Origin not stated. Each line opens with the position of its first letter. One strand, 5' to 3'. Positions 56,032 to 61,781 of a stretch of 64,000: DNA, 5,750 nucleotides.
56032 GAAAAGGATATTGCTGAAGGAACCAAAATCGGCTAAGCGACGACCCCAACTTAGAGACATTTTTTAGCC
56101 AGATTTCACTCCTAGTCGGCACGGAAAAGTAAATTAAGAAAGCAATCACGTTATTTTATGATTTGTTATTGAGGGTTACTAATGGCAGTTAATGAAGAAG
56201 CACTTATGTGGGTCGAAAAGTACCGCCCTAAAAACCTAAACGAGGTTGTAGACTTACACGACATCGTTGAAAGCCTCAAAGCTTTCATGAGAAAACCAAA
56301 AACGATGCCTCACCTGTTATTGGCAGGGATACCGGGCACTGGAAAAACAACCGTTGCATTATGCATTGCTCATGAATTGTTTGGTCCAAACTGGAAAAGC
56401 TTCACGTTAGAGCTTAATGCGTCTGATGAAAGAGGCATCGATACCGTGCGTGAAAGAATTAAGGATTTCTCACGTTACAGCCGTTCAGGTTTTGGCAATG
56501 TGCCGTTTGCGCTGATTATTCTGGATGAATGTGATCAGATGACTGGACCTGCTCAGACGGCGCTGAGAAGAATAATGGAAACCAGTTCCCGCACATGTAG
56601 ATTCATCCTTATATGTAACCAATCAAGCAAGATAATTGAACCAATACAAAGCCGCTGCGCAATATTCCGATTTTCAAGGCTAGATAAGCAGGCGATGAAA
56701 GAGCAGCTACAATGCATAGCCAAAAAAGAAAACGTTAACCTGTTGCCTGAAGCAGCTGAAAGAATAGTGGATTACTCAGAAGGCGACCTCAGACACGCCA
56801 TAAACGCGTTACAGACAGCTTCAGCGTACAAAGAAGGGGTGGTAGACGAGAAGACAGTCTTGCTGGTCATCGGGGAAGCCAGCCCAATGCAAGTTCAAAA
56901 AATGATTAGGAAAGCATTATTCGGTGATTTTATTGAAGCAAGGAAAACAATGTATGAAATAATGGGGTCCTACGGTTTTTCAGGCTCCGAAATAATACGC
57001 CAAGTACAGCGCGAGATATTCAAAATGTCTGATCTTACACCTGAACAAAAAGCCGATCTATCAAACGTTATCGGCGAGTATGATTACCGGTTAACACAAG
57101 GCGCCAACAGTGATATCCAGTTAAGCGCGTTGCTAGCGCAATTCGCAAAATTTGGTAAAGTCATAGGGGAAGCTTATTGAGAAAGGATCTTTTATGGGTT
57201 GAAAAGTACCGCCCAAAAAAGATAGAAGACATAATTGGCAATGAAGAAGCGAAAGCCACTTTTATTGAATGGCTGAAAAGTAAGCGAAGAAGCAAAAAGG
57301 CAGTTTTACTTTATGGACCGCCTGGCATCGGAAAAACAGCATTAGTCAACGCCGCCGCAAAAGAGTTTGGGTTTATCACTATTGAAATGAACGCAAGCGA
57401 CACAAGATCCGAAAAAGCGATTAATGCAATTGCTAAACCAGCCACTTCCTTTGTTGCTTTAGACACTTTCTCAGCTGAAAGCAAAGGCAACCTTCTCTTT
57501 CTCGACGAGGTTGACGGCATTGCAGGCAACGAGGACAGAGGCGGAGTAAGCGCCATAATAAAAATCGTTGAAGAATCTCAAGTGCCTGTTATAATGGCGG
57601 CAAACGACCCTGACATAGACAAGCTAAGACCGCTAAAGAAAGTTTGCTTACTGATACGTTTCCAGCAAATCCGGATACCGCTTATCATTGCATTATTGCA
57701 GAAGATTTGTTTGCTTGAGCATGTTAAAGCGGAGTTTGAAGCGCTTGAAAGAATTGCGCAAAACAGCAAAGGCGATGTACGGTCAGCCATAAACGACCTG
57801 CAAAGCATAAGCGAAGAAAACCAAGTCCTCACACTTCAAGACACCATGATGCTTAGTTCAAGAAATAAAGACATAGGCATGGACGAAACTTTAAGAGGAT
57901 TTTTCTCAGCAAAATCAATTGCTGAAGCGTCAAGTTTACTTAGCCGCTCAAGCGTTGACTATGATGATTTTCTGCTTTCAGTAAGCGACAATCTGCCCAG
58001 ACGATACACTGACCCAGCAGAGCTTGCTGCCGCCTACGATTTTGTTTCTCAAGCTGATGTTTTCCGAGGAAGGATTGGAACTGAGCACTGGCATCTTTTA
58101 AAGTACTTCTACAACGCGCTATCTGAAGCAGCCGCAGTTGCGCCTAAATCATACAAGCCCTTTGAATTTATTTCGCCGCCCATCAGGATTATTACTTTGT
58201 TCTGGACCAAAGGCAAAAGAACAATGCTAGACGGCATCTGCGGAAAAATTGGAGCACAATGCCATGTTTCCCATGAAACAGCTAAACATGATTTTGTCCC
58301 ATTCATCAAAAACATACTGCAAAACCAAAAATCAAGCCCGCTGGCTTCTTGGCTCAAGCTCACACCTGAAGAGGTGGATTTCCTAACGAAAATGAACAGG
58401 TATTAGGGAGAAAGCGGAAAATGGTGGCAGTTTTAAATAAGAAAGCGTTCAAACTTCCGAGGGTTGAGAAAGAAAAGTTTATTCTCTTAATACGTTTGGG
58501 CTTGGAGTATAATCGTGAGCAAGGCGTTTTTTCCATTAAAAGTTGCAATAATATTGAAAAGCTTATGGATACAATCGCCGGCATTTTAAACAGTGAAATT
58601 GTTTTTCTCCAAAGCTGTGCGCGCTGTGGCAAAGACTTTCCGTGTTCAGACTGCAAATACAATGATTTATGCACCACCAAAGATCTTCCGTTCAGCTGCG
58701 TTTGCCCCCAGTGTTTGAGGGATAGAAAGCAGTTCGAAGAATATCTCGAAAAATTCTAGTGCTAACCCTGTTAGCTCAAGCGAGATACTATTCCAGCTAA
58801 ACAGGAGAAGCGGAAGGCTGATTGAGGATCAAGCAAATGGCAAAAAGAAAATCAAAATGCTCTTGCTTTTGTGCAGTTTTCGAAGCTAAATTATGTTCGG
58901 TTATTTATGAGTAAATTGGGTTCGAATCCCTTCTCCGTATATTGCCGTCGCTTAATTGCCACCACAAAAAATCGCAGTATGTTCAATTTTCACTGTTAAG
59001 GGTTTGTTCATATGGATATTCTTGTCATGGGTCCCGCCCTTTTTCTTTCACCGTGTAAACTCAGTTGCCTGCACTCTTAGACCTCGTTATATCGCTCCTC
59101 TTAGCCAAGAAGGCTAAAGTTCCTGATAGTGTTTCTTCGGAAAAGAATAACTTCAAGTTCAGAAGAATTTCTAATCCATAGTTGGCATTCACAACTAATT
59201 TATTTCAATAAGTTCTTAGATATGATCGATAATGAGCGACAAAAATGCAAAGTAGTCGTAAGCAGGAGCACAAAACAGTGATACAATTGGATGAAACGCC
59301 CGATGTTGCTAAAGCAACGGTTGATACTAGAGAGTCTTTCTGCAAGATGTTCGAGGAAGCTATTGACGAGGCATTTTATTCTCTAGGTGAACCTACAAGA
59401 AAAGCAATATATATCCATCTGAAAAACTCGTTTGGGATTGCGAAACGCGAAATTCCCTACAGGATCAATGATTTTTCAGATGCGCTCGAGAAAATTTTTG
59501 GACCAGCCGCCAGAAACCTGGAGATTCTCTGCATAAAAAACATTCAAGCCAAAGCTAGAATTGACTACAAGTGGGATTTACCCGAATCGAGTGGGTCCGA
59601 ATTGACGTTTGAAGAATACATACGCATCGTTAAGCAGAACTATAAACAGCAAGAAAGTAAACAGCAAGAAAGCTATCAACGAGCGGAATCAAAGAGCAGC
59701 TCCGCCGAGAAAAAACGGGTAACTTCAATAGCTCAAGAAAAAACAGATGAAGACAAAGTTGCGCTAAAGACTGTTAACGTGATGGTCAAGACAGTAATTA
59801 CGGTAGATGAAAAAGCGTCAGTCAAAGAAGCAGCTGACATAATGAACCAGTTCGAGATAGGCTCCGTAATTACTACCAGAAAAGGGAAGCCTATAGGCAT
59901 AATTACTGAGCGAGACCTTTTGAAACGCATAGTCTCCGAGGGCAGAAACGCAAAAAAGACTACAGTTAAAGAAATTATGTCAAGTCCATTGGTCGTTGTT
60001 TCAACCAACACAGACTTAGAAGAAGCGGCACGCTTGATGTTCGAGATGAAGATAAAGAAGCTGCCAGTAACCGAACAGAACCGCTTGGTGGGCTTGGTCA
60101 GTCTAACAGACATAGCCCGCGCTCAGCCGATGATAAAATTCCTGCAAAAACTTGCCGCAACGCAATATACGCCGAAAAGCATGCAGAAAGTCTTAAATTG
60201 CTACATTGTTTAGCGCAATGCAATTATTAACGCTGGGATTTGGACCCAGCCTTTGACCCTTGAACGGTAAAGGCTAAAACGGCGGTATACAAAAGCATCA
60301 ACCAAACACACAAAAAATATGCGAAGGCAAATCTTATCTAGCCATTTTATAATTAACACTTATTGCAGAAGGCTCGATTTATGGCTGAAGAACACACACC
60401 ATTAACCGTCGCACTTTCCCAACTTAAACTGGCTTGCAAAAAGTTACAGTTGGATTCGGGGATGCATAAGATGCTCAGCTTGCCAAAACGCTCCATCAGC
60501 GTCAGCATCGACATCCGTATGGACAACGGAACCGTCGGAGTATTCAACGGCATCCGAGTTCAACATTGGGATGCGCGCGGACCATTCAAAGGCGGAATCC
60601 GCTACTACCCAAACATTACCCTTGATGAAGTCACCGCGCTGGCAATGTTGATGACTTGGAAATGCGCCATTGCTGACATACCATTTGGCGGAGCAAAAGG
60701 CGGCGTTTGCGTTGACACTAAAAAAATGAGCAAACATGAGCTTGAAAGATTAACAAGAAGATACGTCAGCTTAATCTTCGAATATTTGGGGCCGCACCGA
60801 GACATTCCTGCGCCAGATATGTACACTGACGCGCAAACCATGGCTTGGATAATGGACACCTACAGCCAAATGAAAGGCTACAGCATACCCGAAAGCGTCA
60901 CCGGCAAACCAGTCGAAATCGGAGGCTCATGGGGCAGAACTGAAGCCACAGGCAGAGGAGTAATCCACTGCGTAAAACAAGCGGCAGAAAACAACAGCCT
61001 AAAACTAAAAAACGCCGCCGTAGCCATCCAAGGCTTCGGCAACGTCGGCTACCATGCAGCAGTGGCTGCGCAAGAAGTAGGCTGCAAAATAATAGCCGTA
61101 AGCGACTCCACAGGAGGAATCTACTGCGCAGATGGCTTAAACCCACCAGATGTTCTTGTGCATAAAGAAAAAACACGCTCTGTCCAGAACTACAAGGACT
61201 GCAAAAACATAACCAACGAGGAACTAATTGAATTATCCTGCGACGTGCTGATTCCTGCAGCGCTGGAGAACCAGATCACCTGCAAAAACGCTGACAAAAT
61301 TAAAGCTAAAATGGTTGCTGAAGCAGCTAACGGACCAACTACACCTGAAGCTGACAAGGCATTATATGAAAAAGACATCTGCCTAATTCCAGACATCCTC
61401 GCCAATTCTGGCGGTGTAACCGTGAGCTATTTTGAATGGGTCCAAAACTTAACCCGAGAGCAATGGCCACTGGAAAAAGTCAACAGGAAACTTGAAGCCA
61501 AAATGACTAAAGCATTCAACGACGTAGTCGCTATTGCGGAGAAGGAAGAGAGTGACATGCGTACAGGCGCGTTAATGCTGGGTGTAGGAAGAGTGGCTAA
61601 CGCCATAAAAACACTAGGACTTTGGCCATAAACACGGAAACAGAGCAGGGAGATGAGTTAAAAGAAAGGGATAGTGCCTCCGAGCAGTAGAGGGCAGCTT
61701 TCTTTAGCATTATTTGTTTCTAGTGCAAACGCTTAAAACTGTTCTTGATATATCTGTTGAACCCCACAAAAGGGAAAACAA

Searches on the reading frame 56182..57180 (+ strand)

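Call 46: search_protein_families(library=pfam, proteins=[window:56182-57180:+], max_evalue=0.00001)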
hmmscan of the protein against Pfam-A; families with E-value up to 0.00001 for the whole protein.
window:56182-57180:+ (332 aa): 6 families
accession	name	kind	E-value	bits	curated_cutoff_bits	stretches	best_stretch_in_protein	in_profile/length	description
PF08542.16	Rep_fac_C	-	3.5e-21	75.8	23.6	1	234-320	2-88/88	Replication factor C C-terminal domain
PF00004.35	AAA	-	7.6e-14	52.7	21.2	1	45-164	1-128/131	ATPase family associated with various cellular activities (AAA)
PF21960.2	RCF1-5-like_lid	-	2.1e-10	40.8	27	1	176-214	3-42/43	RCF1/5-like, AAA+ ATPase lid domain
PF13177.12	DNA_pol3_delta2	-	2.4e-10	41.1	27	1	86-167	83-160/161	DNA polymerase III, delta subunit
PF25361.1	AAA_lid_RFC1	-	3.6e-08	33.2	34.9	1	170-216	2-48/59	RFC1-like, AAA+ ATPase lid domain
PF05496.18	RuvB_N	-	2.2e-06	28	27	1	15-66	2-57/159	Holliday junction DNA helicase RuvB P-loop domain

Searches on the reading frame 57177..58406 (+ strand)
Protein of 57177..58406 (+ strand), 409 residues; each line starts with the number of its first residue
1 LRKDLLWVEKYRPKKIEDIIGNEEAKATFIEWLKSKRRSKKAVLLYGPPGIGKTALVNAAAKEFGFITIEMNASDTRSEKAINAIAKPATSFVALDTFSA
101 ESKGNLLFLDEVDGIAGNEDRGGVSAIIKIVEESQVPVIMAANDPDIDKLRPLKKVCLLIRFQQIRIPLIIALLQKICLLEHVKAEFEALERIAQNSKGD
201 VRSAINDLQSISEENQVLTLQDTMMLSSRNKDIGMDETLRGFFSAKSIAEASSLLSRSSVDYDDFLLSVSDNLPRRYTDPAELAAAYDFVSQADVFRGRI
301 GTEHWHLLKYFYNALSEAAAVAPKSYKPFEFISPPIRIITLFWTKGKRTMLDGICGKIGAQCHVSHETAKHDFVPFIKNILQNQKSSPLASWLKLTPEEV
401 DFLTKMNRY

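Call 46: search_protein_families(library=pfam, proteins=[window:57177-58406:+], max_evalue=0.00001)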
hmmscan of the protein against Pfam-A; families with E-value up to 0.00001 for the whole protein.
window:57177-58406:+ (409 aa): 6 families
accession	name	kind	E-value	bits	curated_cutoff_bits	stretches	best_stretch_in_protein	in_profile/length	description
PF00004.35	AAA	-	2.4e-16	60.8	21.2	1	43-146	1-112/131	ATPase family associated with various cellular activities (AAA)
PF21960.2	RCF1-5-like_lid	-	2.4e-09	37.4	27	1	173-211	2-41/43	RCF1/5-like, AAA+ ATPase lid domain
PF05496.18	RuvB_N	-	3.7e-08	33.7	27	1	12-114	2-95/159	Holliday junction DNA helicase RuvB P-loop domain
PF03215.21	Rad17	-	6.2e-07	30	23.8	1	6-71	8-76/186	Rad17 P-loop domain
PF13191.12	AAA_16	-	8e-06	26.9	32.6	0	37-64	21-48/167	AAA ATPase domain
PF07728.20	AAA_5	-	9.6e-06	26.1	22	0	43-114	2-77/139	AAA domain (dynein-related subfamily)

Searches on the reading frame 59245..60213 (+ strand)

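Call 46: search_protein_families(library=pfam, proteins=[window:59245-60213:+], max_evalue=0.00001)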
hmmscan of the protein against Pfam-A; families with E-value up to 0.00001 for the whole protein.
window:59245-60213:+ (322 aa): 1 family
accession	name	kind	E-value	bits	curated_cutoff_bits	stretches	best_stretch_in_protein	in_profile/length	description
PF00571.33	CBS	-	1e-28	99.8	24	2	241-293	1-54/57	CBS domain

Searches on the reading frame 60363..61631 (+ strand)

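Call 46: search_protein_families(library=pfam, proteins=[window:60363-61631:+], max_evalue=0.00001)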
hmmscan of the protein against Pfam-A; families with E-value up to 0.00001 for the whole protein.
window:60363-61631:+ (422 aa): 2 families
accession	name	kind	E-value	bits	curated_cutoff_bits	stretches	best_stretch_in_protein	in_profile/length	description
PF00208.27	ELFV_dehydrog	-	1.5e-81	274.1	23.4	1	187-418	1-240/241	Glutamate/Leucine/Phenylalanine/Valine dehydrogenase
PF02812.23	ELFV_dehydrog_N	-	4.6e-55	185.3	25.3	1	41-168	1-128/129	Glu/Leu/Phe/Val dehydrogenase, dimerisation domain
